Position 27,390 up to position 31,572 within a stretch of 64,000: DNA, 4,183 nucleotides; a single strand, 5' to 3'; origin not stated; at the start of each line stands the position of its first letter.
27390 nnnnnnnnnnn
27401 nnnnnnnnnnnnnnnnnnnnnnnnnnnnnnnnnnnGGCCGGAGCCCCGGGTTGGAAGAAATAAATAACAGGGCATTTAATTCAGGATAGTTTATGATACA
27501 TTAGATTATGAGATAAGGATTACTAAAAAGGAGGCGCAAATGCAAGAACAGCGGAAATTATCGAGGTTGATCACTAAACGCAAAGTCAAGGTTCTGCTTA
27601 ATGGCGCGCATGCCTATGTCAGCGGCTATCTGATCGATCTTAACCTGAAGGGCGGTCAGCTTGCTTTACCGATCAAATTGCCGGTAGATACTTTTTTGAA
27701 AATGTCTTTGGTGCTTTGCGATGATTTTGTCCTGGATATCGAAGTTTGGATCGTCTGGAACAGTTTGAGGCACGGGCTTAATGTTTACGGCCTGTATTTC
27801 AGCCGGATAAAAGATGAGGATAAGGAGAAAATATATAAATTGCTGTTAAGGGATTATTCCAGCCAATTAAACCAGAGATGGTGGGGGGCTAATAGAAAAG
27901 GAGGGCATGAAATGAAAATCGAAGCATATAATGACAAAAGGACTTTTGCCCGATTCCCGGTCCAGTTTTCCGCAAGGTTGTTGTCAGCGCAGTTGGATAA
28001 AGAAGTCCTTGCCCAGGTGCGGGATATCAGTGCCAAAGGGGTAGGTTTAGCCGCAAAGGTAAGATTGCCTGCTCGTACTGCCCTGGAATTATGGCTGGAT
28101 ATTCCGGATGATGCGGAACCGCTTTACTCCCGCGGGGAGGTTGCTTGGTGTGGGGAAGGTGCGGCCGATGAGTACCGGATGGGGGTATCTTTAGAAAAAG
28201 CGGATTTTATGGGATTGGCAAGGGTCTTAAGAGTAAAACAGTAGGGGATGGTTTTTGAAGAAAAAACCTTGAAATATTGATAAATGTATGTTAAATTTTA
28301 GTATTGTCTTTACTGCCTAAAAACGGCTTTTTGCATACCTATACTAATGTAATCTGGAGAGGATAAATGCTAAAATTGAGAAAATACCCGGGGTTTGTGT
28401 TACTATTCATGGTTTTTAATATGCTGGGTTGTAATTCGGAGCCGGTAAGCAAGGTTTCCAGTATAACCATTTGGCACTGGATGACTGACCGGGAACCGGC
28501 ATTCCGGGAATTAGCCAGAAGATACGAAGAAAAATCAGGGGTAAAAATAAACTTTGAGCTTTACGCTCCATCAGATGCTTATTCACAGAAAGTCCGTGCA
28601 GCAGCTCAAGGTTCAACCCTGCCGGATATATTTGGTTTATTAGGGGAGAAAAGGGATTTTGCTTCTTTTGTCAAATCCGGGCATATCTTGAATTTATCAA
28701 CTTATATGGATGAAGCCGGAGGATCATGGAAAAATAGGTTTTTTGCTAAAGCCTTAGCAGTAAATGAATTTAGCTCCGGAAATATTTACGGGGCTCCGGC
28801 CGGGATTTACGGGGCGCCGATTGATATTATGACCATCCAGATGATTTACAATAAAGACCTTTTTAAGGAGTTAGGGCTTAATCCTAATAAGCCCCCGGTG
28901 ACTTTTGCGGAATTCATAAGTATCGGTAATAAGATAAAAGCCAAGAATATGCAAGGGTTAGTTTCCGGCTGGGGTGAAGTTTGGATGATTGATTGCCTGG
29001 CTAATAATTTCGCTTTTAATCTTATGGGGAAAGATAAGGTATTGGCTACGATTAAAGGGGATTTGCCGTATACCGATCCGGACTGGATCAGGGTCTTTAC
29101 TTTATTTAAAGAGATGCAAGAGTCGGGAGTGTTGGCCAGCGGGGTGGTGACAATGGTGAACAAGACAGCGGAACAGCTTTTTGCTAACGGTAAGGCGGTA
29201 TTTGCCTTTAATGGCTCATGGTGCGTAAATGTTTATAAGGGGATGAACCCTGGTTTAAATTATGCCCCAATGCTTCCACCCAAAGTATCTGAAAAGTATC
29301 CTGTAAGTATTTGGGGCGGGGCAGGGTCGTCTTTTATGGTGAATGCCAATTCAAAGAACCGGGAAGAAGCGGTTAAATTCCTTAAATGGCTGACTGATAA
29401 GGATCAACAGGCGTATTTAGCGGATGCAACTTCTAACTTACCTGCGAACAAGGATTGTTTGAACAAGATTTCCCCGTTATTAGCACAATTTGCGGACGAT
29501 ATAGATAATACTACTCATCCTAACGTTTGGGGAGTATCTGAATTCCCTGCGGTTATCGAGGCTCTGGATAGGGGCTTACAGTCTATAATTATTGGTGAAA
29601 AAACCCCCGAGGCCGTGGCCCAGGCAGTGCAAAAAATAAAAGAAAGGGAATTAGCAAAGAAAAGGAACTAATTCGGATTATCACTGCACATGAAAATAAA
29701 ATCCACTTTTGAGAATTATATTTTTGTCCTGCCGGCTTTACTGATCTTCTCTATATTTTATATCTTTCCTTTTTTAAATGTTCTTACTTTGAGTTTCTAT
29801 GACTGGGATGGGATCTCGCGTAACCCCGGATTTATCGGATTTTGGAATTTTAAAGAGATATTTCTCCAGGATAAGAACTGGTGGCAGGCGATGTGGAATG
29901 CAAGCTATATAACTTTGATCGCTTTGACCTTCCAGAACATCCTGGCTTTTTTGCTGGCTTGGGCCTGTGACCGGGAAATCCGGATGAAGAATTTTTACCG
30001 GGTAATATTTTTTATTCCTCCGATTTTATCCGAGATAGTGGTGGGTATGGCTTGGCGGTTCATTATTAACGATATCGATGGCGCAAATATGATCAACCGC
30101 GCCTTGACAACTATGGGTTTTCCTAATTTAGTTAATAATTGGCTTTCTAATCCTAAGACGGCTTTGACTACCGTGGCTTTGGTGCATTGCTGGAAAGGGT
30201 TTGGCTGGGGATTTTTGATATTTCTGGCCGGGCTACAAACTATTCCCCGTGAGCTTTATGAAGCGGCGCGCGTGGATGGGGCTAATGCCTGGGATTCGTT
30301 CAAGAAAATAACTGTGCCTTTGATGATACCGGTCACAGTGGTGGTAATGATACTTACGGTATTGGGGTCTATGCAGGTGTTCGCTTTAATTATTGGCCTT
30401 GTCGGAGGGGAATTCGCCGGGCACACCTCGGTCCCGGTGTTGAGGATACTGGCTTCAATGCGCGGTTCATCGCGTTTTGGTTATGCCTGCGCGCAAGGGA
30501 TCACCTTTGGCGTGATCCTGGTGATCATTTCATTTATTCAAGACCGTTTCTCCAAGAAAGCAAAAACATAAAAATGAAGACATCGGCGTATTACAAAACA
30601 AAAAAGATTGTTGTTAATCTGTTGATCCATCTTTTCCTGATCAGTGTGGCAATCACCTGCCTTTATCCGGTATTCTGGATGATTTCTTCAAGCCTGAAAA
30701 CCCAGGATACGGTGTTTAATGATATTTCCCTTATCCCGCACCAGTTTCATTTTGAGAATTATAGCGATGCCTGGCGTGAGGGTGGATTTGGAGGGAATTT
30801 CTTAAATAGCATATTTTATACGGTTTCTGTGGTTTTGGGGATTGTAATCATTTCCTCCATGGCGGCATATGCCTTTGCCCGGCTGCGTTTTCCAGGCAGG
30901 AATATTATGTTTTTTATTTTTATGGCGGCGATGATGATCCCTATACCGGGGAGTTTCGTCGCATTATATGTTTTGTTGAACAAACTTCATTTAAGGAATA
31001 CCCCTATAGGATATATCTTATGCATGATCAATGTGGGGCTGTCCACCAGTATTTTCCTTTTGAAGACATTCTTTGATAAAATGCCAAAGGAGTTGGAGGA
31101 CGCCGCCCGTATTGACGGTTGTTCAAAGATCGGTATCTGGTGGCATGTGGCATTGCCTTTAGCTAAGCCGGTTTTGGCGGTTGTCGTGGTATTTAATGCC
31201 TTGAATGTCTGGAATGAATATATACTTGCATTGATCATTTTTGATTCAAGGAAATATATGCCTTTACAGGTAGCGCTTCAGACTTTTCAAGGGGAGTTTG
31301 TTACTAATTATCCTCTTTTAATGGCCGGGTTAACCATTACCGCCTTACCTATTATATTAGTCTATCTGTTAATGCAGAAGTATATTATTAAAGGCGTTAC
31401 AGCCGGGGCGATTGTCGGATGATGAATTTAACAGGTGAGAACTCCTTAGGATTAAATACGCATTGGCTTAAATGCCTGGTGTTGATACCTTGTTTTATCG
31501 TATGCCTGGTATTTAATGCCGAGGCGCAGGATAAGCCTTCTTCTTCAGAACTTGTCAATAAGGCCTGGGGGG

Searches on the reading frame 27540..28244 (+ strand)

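Call 7: search_protein_families(library=pfam, proteins=[window:27540-28244:+], max_evalue=0.001)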
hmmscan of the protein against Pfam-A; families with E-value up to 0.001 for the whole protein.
window:27540-28244:+ (234 aa): 1 family
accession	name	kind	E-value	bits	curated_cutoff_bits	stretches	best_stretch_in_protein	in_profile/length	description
PF07238.19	PilZ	-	6.6e-18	65.4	22.5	2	132-218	1-85/102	PilZ domain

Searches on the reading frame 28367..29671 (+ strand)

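Call 7: search_protein_families(library=pfam, proteins=[window:28367-29671:+], max_evalue=0.001)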
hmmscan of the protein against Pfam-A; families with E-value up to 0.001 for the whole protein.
window:28367-29671:+ (434 aa): 3 families
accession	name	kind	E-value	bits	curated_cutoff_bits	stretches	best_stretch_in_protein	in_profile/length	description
PF13416.11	SBP_bac_8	-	1.7e-40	140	27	1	49-366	2-267/279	Bacterial extracellular solute-binding protein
PF01547.30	SBP_bac_1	-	3e-35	123.1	26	1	41-349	6-307/307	Bacterial extracellular solute-binding protein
PF13531.11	SBP_bac_11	-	0.00018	21.8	25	0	43-107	10-68/227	Bacterial extracellular solute-binding protein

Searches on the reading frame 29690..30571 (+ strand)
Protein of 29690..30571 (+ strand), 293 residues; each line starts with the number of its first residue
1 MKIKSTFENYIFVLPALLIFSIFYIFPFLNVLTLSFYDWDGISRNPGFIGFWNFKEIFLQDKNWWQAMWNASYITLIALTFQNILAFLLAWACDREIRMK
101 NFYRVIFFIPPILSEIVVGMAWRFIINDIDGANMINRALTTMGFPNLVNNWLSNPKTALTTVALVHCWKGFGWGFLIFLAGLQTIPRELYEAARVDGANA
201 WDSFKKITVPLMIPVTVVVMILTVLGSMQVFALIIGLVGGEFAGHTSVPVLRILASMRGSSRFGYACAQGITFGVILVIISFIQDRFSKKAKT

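Call 7: search_protein_families(library=pfam, proteins=[window:29690-30571:+], max_evalue=0.001)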
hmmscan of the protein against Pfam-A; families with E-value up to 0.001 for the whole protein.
window:29690-30571:+ (293 aa): 1 family
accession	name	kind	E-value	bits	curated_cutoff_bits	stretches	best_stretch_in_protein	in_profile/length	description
PF00528.27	BPD_transp_1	-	9.7e-16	58.5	26.4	1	85-291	4-182/184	Binding-protein-dependent transport system inner membrane component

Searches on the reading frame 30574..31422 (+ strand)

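Call 7: search_protein_families(library=pfam, proteins=[window:30574-31422:+], max_evalue=0.001)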
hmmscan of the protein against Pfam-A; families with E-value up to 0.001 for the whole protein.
window:30574-31422:+ (282 aa): 1 family
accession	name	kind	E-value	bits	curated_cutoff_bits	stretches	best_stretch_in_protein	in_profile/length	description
PF00528.27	BPD_transp_1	-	2.9e-18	66.7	26.4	1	91-275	2-182/184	Binding-protein-dependent transport system inner membrane component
